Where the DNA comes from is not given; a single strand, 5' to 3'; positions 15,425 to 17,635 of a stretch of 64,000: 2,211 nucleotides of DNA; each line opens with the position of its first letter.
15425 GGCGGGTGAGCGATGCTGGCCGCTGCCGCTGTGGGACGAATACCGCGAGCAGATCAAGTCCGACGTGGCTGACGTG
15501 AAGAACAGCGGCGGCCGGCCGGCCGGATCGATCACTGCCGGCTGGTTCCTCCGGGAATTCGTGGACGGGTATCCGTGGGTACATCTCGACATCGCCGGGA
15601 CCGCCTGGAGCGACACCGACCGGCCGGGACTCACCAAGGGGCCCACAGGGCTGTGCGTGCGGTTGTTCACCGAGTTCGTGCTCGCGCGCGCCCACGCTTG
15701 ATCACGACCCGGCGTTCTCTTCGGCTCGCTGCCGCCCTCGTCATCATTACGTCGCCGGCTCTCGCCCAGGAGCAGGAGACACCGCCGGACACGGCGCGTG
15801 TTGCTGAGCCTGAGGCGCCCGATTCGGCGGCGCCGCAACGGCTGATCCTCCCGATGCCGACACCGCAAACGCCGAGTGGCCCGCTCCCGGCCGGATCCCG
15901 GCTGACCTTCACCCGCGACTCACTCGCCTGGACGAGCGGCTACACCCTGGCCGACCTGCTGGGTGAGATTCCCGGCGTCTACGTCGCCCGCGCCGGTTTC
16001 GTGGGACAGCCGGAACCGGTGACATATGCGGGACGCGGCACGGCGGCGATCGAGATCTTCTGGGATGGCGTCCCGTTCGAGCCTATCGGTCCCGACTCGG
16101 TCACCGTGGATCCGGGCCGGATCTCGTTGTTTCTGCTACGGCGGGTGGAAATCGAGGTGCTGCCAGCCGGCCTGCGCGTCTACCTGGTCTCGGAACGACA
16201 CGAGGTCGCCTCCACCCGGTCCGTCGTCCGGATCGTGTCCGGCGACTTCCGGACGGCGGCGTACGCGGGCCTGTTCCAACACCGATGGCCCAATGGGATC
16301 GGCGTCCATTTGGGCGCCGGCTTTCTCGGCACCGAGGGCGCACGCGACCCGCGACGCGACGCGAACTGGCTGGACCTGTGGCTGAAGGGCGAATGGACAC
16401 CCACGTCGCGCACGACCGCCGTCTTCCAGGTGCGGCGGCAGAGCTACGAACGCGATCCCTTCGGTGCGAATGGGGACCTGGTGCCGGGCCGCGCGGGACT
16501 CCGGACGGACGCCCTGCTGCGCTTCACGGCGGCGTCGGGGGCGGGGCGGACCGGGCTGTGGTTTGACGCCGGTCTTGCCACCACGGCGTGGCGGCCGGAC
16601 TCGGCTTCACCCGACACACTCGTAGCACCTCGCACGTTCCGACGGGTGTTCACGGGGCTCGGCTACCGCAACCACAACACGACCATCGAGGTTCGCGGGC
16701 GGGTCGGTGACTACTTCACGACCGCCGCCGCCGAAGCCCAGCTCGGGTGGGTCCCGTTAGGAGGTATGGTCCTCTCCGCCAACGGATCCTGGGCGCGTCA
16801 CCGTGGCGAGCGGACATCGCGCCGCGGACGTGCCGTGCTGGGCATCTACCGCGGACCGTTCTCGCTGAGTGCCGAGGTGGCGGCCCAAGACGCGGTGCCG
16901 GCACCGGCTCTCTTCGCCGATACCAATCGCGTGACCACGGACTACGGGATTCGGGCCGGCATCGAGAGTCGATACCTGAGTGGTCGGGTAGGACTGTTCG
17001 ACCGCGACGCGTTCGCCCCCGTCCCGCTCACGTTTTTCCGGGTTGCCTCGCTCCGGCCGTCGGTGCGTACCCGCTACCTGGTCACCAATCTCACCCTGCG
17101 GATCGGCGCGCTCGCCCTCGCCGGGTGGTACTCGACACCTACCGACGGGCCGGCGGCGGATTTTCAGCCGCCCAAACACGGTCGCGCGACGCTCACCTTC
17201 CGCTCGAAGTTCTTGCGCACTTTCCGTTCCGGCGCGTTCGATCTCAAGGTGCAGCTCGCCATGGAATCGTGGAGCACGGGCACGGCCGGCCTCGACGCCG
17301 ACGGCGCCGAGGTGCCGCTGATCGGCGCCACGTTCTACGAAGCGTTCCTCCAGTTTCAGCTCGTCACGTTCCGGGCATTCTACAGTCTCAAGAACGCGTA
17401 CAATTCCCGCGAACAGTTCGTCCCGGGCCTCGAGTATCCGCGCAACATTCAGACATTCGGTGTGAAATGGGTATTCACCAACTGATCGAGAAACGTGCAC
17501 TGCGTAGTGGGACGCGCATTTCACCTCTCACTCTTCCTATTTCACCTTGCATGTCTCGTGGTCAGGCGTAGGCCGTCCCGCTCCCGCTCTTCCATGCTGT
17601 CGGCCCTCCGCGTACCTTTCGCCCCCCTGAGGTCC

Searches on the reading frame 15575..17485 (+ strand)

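Call 24: search_protein_families(library=pfam, proteins=[window:15575-17485:+], max_evalue=0.0001)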
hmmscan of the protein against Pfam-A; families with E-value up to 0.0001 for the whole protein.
window:15575-17485:+ (636 aa): 1 family
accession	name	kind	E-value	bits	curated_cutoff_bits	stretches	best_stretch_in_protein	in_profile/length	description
PF07715.20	Plug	-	3.4e-05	24.7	23.9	1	108-193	8-90/107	TonB-dependent Receptor Plug Domain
